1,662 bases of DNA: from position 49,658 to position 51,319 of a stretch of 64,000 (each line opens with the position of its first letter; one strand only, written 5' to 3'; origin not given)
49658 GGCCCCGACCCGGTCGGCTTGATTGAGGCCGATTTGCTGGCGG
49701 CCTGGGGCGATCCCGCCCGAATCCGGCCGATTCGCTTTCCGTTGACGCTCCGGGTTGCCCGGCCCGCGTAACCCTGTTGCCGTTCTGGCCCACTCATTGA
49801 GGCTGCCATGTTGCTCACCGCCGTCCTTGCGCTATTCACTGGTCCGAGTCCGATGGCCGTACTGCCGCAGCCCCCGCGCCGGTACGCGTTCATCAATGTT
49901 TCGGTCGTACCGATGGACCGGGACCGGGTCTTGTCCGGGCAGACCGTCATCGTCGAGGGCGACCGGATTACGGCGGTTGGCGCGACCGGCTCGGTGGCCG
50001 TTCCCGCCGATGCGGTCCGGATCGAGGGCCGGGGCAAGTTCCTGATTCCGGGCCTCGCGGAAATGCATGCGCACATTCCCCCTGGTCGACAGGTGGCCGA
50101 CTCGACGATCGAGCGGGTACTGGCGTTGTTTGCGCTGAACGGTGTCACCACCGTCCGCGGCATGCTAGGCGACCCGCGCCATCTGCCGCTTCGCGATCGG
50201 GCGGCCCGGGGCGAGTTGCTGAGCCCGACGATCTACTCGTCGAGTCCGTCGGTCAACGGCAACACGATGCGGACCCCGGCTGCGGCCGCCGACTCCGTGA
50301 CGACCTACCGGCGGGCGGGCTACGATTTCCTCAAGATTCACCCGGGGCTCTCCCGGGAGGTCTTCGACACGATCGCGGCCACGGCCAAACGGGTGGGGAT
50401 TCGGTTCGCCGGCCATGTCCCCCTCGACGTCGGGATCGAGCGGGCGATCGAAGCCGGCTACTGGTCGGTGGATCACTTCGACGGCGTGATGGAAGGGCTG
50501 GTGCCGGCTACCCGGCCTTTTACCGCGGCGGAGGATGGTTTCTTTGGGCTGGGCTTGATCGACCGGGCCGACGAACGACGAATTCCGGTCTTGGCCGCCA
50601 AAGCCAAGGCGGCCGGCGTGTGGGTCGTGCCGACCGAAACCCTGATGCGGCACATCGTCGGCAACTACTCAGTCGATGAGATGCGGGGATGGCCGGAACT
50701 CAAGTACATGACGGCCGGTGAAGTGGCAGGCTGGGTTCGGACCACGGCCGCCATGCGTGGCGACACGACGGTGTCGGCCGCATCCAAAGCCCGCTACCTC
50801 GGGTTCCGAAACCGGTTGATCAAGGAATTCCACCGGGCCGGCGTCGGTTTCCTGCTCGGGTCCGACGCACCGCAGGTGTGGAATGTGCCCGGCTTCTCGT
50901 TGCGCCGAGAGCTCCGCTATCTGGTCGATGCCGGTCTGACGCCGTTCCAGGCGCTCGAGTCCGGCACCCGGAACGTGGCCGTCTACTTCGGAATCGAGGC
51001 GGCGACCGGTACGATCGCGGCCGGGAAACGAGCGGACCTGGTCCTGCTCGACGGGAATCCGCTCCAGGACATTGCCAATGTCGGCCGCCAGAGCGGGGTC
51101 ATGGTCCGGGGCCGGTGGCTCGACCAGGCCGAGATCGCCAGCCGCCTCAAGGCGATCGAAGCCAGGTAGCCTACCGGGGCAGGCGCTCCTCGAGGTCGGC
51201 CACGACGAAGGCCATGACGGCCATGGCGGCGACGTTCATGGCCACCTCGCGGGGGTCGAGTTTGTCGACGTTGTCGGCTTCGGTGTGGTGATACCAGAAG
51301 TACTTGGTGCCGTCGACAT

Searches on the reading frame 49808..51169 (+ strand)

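Call 43: search_protein_families(library=pfam, proteins=[window:49808-51169:+], max_evalue=0.001)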
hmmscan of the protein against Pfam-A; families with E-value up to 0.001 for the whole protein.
window:49808-51169:+ (453 aa): 2 families
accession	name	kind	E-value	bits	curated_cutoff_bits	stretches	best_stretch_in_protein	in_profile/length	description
PF01979.26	Amidohydro_1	-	2.3e-21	76.8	25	1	78-437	1-344/345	Amidohydrolase family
PF07969.17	Amidohydro_3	-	1.9e-09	37.9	29.7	1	336-420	357-450/472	Amidohydrolase family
